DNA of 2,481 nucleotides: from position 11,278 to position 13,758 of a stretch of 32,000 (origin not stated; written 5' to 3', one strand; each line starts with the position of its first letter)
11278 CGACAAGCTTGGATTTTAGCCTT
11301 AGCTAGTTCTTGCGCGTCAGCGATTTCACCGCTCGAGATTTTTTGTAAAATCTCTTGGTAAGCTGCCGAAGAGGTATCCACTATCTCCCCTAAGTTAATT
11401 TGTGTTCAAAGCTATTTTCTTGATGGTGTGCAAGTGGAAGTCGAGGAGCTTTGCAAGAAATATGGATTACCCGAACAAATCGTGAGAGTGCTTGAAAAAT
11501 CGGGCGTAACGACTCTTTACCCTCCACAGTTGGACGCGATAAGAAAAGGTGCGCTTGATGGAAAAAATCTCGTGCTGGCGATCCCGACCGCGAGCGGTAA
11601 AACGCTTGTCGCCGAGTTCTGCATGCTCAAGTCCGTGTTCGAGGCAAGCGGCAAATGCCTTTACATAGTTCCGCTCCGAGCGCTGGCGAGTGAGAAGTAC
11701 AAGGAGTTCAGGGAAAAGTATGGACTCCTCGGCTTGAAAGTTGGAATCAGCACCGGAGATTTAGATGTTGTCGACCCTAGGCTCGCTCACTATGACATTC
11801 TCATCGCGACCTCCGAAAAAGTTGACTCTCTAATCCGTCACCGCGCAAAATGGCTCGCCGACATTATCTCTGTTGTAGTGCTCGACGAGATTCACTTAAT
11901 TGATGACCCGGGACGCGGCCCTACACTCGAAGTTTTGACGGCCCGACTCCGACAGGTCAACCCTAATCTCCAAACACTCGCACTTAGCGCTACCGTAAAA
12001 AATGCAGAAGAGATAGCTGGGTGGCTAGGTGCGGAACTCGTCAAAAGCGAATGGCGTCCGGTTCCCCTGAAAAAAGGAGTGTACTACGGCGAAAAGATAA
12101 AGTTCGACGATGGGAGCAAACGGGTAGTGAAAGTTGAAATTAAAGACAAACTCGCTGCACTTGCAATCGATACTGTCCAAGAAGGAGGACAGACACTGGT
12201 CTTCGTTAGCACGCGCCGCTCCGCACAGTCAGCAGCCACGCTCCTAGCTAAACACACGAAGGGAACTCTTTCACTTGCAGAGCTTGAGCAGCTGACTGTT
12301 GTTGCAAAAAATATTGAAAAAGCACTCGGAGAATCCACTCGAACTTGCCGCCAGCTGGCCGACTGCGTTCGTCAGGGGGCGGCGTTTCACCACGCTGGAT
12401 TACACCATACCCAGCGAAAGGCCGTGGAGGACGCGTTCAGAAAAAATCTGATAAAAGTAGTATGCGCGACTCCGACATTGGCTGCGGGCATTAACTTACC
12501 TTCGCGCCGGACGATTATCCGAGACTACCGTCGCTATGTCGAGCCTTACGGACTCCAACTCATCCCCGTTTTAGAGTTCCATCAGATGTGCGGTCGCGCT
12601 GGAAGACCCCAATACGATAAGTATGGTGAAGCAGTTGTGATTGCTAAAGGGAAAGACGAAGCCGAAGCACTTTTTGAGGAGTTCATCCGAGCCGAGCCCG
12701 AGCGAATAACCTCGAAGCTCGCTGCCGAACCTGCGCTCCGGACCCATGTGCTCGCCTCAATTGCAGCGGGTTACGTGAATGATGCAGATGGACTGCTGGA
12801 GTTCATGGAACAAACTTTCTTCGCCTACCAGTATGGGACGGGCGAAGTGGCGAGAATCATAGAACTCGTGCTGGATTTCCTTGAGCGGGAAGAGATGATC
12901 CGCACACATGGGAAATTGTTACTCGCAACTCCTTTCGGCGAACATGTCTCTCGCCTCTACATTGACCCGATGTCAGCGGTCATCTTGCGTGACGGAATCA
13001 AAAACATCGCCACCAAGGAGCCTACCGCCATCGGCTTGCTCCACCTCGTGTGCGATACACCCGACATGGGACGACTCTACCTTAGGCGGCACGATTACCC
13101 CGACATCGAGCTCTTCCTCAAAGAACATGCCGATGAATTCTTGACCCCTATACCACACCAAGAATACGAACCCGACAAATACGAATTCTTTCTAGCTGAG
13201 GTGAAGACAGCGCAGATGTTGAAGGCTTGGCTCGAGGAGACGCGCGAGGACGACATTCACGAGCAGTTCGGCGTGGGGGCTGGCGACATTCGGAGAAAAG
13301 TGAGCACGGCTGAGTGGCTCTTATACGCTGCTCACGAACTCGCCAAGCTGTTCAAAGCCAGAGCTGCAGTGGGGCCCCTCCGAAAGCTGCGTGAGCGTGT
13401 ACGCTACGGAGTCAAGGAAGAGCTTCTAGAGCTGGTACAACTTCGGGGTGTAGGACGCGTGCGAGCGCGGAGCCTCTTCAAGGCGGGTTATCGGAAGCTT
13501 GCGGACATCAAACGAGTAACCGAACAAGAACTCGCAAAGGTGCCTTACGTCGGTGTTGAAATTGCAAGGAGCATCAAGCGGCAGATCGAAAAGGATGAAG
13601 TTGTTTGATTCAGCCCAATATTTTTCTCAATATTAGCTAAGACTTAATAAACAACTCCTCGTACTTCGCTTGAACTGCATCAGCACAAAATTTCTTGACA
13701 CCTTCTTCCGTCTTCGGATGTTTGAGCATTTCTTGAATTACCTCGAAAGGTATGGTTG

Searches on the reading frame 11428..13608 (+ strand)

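Call 20: search_protein_families(library=pfam, proteins=[window:11428-13608:+], max_evalue=0.00001)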
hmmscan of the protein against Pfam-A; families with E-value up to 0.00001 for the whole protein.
window:11428-13608:+ (726 aa): 7 families
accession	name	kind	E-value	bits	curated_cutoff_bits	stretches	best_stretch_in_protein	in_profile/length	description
PF21280.2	Helicase_dom4_arc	-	1.4e-39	135.3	27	1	535-661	1-125/125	Archaeal helicase, domain 4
PF00270.35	DEAD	-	3e-31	108.8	26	1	32-195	2-166/167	DEAD/DEAH box helicase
PF00271.37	Helicase_C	-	5.2e-11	43.2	23.5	1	308-394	32-109/110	Helicase conserved C-terminal domain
PF14520.12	HHH_5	-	6.6e-10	39.8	27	1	667-721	2-56/57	Helix-hairpin-helix domain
PF04851.21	ResIII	-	6e-08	33.2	22.5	1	30-191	4-163/164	Type III restriction enzyme, res subunit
PF22527.2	DEXQc_Suv3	-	6.8e-07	29.4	27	1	53-166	21-113/154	DEXQ-box helicase domain of Suv3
PF20470.4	HTH_61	-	7.2e-06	26.7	24.3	0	400-491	1-91/92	Helix-turn-helix domain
